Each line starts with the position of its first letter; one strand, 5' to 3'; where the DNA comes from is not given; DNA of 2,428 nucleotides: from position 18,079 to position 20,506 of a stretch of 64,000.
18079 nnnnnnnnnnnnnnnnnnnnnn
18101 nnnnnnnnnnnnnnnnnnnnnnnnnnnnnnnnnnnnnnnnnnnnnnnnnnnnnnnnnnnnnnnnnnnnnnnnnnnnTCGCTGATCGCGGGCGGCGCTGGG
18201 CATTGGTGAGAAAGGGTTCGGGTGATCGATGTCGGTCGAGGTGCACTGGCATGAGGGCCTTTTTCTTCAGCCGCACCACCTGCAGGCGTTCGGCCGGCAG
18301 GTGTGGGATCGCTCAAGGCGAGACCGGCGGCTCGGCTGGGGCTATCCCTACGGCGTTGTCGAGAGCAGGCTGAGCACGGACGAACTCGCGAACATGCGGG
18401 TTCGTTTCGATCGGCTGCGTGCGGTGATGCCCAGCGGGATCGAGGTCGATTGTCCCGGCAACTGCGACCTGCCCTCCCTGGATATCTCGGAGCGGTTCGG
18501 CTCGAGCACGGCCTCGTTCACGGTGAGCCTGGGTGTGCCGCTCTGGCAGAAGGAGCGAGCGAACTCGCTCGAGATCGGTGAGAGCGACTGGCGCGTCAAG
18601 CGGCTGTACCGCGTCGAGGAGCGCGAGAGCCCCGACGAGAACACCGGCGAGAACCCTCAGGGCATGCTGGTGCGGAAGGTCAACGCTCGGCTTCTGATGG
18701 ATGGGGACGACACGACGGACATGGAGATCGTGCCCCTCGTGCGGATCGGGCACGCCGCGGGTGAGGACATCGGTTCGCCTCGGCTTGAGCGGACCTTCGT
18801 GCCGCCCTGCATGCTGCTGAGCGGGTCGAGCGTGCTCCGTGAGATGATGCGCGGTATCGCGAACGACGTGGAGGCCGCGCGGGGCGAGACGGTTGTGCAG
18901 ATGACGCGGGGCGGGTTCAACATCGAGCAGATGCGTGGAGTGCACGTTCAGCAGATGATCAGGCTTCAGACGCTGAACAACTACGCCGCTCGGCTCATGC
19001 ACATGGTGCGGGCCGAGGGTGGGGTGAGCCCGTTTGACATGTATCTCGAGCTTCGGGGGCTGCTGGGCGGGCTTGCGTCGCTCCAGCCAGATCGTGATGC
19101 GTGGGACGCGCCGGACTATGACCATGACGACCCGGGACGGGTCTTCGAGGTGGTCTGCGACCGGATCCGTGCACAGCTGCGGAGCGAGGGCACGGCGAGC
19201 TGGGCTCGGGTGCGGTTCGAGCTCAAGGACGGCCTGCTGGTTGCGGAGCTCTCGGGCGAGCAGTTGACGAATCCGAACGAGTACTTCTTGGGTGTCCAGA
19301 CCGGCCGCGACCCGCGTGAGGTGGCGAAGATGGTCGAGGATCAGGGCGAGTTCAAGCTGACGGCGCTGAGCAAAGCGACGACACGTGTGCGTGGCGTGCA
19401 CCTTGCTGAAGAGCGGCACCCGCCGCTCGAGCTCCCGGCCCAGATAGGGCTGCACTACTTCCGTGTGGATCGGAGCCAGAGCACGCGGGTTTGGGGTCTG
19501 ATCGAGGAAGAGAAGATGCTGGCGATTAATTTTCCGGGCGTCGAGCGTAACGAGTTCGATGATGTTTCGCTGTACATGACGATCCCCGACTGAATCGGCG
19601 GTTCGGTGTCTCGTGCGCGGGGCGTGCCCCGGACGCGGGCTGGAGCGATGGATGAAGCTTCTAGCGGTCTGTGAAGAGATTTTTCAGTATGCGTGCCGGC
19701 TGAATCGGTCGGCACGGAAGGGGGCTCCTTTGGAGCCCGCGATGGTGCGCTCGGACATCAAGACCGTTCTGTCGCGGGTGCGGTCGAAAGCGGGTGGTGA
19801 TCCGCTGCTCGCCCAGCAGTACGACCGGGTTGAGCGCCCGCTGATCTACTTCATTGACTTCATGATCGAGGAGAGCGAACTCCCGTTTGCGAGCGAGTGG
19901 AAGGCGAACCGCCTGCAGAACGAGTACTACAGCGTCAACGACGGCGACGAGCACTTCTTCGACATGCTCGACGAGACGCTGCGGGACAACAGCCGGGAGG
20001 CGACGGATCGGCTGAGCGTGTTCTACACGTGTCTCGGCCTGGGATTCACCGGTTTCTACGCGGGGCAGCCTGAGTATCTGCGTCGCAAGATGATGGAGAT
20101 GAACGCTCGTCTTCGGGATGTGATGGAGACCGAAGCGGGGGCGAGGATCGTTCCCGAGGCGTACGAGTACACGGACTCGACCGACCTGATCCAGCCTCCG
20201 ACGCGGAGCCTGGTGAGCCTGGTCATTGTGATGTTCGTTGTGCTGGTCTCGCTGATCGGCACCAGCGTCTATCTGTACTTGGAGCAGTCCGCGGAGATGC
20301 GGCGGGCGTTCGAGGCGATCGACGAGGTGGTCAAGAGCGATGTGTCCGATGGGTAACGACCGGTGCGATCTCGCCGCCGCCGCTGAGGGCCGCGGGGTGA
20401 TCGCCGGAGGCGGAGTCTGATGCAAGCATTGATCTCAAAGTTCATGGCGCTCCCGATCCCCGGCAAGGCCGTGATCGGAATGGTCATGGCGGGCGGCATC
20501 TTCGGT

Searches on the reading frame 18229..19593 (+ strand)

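Call 6: search_protein_families(library=ncbifam, proteins=[window:18229-19593:+], max_evalue=0.1)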
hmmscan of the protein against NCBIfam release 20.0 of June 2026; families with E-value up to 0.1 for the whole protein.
window:18229-19593:+ (454 aa): 1 family
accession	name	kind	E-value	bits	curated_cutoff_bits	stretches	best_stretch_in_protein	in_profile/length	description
TIGR03353.2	VI_chp_4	equivalog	4.1e-64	217.3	100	1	5-437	3-417/429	type VI secretion system baseplate subunit TssK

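Call 9: search_protein_families(library=pfam, proteins=[window:18229-19593:+], max_evalue=0.01)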
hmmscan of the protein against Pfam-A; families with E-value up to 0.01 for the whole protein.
window:18229-19593:+ (454 aa): 1 family
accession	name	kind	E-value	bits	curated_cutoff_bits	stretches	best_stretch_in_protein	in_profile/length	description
PF05936.17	T6SS_VasE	-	4e-60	204.2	23.4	1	17-437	1-417/429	Bacterial Type VI secretion, VC_A0110, EvfL, ImpJ, VasE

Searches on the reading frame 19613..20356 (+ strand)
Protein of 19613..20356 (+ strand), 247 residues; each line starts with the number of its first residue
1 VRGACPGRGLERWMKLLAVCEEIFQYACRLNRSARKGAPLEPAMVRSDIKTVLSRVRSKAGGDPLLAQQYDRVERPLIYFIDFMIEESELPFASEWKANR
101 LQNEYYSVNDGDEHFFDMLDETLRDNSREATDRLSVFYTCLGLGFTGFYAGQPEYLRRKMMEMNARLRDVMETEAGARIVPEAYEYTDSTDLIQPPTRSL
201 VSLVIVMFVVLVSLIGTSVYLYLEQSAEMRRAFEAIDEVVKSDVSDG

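Call 60: search_protein_families(library=pfam, proteins=[window:19613-20356:+], max_evalue=1)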
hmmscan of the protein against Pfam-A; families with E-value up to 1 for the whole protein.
window:19613-20356:+ (247 aa): 3 families
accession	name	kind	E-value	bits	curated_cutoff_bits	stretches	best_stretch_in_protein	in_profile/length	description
PF09850.14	DotU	-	1.7e-26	93.6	27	1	16-219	2-201/205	Type VI secretion system protein DotU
PF11779.13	SPT_ssu-like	-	0.038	14.1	29.8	1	203-226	27-50/54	Small subunit of serine palmitoyltransferase-like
PF12911.12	OppC_N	-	0.16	12.3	23.9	1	200-227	17-46/53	N-terminal TM domain of oligopeptide transport permease C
